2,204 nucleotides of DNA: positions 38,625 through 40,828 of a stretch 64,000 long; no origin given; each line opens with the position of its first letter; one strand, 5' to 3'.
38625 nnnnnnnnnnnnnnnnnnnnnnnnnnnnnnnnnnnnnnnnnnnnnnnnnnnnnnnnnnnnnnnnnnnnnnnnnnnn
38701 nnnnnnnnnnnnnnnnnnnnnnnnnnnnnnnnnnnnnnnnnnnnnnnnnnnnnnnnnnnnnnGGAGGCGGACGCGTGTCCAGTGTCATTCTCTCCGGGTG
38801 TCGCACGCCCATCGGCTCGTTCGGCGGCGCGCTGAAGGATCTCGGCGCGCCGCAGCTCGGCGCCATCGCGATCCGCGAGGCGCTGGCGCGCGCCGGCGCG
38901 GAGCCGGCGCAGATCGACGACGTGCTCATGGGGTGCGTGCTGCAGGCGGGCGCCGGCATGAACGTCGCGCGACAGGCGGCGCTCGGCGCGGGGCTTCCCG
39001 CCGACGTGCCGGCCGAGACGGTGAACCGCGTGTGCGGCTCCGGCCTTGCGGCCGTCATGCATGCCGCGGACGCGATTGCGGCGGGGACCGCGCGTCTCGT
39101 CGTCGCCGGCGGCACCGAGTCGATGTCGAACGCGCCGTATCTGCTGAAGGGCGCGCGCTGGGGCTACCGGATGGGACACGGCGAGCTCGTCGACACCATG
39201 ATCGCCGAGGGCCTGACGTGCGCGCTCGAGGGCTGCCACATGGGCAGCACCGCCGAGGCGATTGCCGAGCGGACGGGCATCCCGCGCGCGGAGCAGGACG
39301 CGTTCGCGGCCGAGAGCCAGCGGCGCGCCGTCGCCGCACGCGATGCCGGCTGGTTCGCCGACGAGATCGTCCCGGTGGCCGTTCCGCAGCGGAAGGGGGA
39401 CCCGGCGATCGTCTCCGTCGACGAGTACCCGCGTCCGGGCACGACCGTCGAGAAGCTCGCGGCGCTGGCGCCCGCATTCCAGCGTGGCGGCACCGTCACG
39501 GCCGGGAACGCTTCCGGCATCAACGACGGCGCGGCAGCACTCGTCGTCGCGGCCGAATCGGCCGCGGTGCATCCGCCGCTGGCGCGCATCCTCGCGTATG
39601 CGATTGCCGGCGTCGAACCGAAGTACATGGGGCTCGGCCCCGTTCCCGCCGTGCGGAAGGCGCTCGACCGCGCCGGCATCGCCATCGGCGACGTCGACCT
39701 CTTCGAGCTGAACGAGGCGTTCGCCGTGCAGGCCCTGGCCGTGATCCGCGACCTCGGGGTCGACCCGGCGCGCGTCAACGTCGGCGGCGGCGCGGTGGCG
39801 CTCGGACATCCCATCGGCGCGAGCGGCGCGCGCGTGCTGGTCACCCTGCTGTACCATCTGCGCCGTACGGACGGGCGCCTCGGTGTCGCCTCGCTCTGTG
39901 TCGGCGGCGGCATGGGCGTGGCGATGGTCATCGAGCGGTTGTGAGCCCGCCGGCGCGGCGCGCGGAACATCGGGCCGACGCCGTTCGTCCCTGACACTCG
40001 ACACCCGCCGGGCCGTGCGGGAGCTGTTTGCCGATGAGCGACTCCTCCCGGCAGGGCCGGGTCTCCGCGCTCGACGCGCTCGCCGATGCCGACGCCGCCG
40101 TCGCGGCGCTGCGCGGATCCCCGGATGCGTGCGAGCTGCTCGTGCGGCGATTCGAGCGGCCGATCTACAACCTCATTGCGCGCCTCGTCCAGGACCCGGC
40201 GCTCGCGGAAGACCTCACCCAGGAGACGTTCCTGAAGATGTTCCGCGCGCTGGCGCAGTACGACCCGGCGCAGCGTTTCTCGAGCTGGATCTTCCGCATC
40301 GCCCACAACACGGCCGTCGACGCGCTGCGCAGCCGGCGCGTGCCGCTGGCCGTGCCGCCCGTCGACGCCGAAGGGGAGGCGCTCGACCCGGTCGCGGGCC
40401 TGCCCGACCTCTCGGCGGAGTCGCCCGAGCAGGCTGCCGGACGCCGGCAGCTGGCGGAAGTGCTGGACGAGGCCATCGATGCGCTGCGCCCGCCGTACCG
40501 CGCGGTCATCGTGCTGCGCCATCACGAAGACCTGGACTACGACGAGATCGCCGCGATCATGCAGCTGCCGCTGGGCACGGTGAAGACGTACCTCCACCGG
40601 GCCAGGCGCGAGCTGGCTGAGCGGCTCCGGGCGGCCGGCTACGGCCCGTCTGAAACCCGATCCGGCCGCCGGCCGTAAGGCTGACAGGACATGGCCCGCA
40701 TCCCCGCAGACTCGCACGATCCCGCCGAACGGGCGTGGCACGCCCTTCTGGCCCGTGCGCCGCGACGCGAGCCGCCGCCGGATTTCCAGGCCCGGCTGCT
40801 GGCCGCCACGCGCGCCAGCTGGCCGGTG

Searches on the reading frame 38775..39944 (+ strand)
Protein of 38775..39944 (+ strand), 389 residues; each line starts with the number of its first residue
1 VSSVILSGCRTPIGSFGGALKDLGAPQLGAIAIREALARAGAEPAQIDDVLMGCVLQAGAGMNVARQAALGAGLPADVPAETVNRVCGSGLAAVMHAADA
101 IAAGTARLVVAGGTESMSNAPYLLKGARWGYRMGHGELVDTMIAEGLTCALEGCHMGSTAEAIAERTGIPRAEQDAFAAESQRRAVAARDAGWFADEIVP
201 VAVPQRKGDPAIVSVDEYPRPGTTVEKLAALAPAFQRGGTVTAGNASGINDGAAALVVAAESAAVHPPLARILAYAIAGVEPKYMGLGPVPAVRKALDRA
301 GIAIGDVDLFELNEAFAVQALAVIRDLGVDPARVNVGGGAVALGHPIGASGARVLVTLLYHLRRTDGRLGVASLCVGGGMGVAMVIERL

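Call 6: search_protein_families(library=pfam, proteins=[window:38775-39944:+])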
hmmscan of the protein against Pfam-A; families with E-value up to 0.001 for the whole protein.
window:38775-39944:+ (389 aa): 4 families
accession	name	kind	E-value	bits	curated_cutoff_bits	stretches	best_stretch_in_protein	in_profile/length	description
PF00108.29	Thiolase_N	-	4.1e-100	334.9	26.4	1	4-262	2-260/260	Thiolase, N-terminal domain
PF02803.24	Thiolase_C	-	1.5e-50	170.4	27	1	267-388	2-123/123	Thiolase, C-terminal domain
PF00109.32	ketoacyl-synt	-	1.6e-05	25.1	20.8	1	79-120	166-207/252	Beta-ketoacyl synthase, N-terminal domain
PF22691.2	Thiolase_C_1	-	8.6e-05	22.7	28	0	292-329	23-60/144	Thiolase C-terminal domain-like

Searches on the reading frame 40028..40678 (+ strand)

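Call 6: search_protein_families(library=pfam, proteins=[window:40028-40678:+])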
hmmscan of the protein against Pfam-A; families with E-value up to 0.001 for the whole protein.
window:40028-40678:+ (216 aa): 3 families
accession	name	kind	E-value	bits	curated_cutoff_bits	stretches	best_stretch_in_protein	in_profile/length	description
PF04542.20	Sigma70_r2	-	1e-19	70.5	24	1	38-104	1-69/71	Sigma-70 region 2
PF08281.18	Sigma70_r4_2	-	9e-17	60.9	25.7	1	145-196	3-54/54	Sigma-70, region 4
PF04545.22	Sigma70_r4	-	2.4e-09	37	24.1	1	149-196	1-48/50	Sigma-70, region 4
